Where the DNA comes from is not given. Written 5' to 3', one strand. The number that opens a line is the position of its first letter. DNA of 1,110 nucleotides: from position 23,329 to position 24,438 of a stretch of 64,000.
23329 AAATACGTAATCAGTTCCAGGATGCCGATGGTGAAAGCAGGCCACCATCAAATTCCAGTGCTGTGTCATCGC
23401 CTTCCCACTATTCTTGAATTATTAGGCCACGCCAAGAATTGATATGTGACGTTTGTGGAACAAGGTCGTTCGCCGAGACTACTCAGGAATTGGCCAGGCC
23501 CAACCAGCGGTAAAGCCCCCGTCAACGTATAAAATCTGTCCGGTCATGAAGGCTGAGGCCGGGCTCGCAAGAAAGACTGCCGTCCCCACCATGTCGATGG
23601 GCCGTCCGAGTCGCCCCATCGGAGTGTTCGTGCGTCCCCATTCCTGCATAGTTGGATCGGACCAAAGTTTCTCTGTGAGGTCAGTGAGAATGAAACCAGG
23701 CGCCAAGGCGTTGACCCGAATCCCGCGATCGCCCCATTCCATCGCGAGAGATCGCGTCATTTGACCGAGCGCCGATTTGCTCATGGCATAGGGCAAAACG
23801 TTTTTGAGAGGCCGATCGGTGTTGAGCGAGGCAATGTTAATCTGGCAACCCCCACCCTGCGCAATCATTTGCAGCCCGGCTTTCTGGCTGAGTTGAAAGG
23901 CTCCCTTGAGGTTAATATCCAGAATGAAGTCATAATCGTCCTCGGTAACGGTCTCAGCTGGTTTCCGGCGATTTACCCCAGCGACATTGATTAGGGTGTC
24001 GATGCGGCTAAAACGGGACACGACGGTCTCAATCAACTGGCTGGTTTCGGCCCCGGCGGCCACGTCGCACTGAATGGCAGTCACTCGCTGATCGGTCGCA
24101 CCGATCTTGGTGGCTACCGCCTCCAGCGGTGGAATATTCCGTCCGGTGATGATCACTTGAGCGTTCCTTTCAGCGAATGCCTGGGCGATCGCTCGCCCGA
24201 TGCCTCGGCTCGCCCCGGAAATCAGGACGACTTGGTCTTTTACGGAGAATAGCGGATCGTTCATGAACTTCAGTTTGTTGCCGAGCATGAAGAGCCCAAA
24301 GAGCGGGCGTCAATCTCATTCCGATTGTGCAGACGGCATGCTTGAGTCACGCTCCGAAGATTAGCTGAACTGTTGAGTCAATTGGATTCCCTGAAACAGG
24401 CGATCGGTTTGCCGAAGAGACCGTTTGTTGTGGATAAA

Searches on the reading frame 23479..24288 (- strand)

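Call 60: search_protein_families(library=pfam, proteins=[window:23479-24288:-], max_evalue=0.001)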
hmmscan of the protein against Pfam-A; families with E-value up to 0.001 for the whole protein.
window:23479-24288:- (269 aa): 5 families
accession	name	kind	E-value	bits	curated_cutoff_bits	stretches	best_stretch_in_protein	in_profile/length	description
PF13561.12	adh_short_C2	-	4.7e-64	216.6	27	1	25-260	1-236/236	Enoyl-(Acyl carrier protein) reductase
PF00106.31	adh_short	-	7.2e-53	179.4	26.6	1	19-211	1-193/195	short chain dehydrogenase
PF08659.16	KR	-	7.9e-13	49.2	22.6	1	21-135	3-121/180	KR domain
PF23441.1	SDR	-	7.2e-07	29.3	27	1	19-236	8-234/258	SDR-like rossmann domain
PF01370.27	Epimerase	-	1.9e-05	24.6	20.9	1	21-188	1-163/240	NAD dependent epimerase/dehydratase family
